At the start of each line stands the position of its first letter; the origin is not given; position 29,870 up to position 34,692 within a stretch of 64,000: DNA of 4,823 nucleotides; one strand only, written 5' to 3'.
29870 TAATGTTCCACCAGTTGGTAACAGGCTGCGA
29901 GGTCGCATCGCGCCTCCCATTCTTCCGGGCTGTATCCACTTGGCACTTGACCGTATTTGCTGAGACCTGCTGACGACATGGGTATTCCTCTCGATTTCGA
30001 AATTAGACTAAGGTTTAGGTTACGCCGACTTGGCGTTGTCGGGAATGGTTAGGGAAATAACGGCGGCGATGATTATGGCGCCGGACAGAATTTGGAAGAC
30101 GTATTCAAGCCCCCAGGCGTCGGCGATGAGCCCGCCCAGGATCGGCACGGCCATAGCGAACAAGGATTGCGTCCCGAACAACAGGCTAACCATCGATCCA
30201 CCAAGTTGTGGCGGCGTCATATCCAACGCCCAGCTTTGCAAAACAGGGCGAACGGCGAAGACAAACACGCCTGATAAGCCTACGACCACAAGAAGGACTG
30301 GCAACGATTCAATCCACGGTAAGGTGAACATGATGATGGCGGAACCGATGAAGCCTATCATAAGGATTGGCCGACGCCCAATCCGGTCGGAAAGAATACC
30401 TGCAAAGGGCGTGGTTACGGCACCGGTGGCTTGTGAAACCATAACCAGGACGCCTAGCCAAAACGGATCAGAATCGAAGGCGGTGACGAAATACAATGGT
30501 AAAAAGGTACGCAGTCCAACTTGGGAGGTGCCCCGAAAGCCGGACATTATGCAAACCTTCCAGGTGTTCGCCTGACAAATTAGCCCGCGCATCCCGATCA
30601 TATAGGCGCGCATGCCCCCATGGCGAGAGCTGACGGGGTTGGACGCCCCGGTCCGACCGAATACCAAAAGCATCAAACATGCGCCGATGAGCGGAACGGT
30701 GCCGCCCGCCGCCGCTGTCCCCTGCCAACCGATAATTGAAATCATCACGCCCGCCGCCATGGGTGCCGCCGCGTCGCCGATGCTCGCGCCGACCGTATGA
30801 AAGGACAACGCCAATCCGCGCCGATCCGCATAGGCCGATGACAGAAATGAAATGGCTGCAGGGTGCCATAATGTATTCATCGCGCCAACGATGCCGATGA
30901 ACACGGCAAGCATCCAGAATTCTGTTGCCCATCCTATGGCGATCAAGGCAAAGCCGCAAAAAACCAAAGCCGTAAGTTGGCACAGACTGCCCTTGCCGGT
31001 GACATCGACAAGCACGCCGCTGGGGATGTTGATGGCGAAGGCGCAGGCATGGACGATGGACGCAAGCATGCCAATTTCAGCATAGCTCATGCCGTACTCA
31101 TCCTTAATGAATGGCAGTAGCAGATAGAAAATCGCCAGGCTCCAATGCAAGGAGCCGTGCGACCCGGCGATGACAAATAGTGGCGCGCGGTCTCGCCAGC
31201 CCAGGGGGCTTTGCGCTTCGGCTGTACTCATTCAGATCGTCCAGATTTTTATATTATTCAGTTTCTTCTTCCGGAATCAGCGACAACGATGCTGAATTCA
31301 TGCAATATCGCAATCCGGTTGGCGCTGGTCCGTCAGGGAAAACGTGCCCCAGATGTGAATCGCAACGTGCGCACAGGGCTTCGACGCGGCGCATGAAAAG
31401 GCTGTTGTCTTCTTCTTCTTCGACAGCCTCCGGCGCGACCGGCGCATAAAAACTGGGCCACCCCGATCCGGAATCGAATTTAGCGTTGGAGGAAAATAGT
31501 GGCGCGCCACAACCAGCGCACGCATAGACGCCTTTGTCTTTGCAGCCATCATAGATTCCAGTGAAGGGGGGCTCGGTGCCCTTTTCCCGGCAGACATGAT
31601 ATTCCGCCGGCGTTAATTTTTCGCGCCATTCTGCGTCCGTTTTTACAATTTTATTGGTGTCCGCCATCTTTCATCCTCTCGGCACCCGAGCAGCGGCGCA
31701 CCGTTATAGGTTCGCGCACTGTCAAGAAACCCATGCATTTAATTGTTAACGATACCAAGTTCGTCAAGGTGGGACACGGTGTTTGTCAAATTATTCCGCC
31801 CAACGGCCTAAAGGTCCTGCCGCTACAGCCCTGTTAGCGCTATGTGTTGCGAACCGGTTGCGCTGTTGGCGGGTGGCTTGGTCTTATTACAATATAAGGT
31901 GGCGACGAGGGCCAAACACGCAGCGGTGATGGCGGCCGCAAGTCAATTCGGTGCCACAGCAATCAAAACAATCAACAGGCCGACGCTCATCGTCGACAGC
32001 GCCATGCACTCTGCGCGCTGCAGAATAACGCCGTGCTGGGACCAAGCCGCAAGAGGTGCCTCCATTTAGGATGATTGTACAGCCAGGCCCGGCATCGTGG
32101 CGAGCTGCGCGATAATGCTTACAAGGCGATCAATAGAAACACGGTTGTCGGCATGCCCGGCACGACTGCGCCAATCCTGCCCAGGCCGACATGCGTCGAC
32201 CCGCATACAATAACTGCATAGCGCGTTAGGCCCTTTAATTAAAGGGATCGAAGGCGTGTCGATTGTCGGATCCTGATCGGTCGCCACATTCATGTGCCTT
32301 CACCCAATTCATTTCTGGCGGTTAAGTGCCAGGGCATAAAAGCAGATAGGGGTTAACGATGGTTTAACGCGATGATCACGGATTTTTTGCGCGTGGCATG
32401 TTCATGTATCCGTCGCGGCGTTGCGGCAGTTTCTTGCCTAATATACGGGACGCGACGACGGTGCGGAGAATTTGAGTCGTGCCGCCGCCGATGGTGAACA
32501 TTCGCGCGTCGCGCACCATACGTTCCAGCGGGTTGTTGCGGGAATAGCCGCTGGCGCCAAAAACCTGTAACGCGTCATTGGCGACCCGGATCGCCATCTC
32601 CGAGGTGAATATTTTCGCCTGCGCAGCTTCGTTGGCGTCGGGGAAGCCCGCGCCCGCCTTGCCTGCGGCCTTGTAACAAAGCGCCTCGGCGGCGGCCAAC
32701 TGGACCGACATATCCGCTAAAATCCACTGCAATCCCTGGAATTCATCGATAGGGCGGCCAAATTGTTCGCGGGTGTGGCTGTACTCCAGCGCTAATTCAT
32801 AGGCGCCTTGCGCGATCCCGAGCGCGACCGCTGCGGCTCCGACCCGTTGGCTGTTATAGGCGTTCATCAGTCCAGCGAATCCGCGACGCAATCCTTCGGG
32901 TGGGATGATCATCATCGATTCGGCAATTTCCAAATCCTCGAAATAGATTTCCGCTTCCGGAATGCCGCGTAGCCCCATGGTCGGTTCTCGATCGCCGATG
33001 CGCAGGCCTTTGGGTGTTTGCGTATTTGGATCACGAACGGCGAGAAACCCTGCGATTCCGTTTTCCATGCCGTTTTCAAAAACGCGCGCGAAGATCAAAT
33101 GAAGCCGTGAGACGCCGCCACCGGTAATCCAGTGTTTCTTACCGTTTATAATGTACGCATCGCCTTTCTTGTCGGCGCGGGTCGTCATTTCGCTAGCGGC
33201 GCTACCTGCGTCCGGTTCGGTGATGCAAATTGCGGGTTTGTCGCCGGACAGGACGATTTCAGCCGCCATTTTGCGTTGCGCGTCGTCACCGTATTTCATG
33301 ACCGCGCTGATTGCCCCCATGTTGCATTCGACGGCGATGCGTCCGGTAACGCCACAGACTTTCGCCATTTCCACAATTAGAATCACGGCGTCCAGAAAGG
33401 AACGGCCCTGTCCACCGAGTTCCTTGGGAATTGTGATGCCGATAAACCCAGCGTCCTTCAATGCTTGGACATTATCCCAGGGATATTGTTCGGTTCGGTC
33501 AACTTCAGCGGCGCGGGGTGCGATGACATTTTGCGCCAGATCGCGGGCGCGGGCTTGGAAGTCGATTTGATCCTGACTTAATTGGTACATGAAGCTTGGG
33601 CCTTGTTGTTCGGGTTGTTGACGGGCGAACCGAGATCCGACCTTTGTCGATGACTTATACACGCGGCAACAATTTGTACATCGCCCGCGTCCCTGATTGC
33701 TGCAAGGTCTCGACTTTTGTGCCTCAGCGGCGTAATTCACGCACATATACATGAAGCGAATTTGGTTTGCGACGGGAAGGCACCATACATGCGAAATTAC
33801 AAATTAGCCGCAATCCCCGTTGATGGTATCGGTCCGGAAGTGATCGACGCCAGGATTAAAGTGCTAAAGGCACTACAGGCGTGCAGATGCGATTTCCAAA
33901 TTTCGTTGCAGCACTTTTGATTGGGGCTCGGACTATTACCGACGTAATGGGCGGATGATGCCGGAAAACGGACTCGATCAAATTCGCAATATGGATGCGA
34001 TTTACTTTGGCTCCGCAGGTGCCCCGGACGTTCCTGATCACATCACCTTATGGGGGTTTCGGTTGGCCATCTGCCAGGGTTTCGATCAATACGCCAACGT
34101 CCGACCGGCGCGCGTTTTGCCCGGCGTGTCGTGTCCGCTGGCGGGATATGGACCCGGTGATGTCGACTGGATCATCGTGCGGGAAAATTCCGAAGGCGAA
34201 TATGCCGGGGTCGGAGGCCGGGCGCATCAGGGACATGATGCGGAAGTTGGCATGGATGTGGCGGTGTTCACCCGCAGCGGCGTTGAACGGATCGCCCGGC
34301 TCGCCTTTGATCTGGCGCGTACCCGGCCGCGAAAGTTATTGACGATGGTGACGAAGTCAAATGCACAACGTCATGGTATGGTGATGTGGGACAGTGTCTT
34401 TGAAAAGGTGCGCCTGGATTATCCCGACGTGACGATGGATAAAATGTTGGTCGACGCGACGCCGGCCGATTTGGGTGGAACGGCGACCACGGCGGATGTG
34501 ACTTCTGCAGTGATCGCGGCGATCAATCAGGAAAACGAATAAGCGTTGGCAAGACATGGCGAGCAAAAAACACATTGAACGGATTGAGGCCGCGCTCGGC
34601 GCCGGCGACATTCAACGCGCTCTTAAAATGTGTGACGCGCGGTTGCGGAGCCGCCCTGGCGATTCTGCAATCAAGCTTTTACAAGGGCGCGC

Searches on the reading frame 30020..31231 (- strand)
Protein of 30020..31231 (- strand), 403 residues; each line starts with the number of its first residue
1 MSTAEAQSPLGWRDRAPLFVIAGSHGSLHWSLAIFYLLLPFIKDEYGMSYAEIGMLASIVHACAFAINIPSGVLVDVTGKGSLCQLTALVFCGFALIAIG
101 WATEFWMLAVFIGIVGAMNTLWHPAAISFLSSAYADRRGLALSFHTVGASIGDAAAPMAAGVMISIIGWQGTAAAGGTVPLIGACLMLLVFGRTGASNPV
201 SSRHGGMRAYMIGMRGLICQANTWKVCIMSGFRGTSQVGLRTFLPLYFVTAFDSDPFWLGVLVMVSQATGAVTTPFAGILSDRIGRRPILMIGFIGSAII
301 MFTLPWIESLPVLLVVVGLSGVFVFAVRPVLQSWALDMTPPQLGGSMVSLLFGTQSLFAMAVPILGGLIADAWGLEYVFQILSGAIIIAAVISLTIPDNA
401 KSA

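Call 9: search_protein_families(library=pfam, proteins=[window:30020-31231:-])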
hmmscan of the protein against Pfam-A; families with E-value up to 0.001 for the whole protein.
window:30020-31231:- (403 aa): 3 families
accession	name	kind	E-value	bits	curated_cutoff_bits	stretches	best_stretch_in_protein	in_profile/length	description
PF07690.21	MFS_1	-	5.1e-41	141.2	33.4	2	227-395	2-171/347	Major Facilitator Superfamily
PF00083.30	Sugar_tr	-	6.9e-06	25.6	22.3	1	266-391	296-431/452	Sugar (and other) transporter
PF12832.13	MFS_1_like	-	2.2e-05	24.1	25.2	1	41-380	21-372/373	MFS_1 like family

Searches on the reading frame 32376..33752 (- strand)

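Call 9: search_protein_families(library=pfam, proteins=[window:32376-33752:-])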
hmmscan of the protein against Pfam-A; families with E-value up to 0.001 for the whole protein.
window:32376-33752:- (458 aa): 5 families
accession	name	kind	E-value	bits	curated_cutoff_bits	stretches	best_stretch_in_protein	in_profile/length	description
PF00441.29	Acyl-CoA_dh_1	-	1.5e-43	148.9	22.4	1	290-438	2-150/150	Acyl-CoA dehydrogenase, C-terminal domain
PF02771.21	Acyl-CoA_dh_N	-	5.6e-24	85.1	22.9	1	60-167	2-109/113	Acyl-CoA dehydrogenase, N-terminal domain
PF08028.16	Acyl-CoA_dh_2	-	7.3e-22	78.5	22.7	1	305-419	2-126/134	Acyl-CoA dehydrogenase, C-terminal domain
PF02770.24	Acyl-CoA_dh_M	-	2.3e-20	73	33.3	1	174-273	1-96/97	Acyl-CoA dehydrogenase, middle domain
PF22924.1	ACOX_C_alpha1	-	0.00034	20.9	27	0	376-435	107-166/169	Acyl-CoA oxidase, C-alpha1 domain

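Call 59: search_protein_families(library=ncbifam, proteins=[window:32376-33752:-], max_evalue=1e-20)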
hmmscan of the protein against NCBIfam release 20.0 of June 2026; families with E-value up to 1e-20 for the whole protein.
window:32376-33752:- (458 aa): 13 families
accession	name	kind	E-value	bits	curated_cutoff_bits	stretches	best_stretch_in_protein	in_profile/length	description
NF042439.1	SulpropCoADesulf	equivalog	7.4e-196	650.3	600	1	66-446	1-379/379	3-sulfinopropanoyl-CoA desulfinase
NF042972.1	AcrlCoAredClosAcrC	equivalog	6.4e-92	308.1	640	1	56-438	3-377/378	acryloyl-CoA reductase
NF043006.1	CyhCrbnylCoADH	equivalog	7.4e-65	219.4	650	1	69-439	15-377/380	cyclohexane-1-carbonyl-CoA dehydrogenase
NF045552.1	GlutCoADH_Des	equivalog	6.1e-64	216.6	470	1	56-441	3-383/387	glutaryl-CoA dehydrogenase Acd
NF008997.0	PRK12341.1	equivalog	1.8e-58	198.4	537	1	74-438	22-377/382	acyl-CoA dehydrogenase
NF045652.1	ProlPCPDhRedW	equivalog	1.6e-48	165.5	650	1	96-435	38-371/376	L-prolyl-[peptidyl-carrier protein] dehydrogenase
NF053553.1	prodigi_MBC_PigA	equivalog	1e-47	163.1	500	1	56-436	3-378/381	prodigiosin MBC biosynthesis dehydrogenase PigA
TIGR03207.1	cyc_hxne_CoA_dh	equivalog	1.1e-47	162.6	575.35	1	58-435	1-369/372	cyclohexanecarboxyl-CoA dehydrogenase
NF058590.1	AcCoDHFadEBacil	equivalog_domain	2.1e-46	158.7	600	1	58-441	21-414/586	acyl-CoA dehydrogenase FadE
NF002885.1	PRK03354.1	equivalog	2e-40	139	540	1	57-429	4-365/378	crotonobetainyl-CoA dehydrogenase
NF052270.1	Staph_DH_FadE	equivalog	2.9e-31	108.6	600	1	150-440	116-396/400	acyl-CoA dehydrogenase FadE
NF049984.1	Rv1679_FadE16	equivalog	1.3e-30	106.9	600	1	76-439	11-367/371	Rv1679 family acyl-CoA dehydrogenase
TIGR04022.1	sulfur_SfnB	equivalog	4.5e-29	101.5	430.9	1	68-421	13-364/391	SfnB family sulfur acquisition oxidoreductase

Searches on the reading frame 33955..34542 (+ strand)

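Call 9: search_protein_families(library=pfam, proteins=[window:33955-34542:+])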
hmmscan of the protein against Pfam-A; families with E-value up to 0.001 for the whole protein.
window:33955-34542:+ (195 aa): 1 family
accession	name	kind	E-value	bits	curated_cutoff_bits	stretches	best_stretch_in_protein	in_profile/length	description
PF00180.25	Iso_dh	-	6e-31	108.4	27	1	2-173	52-226/348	Isocitrate/isopropylmalate dehydrogenase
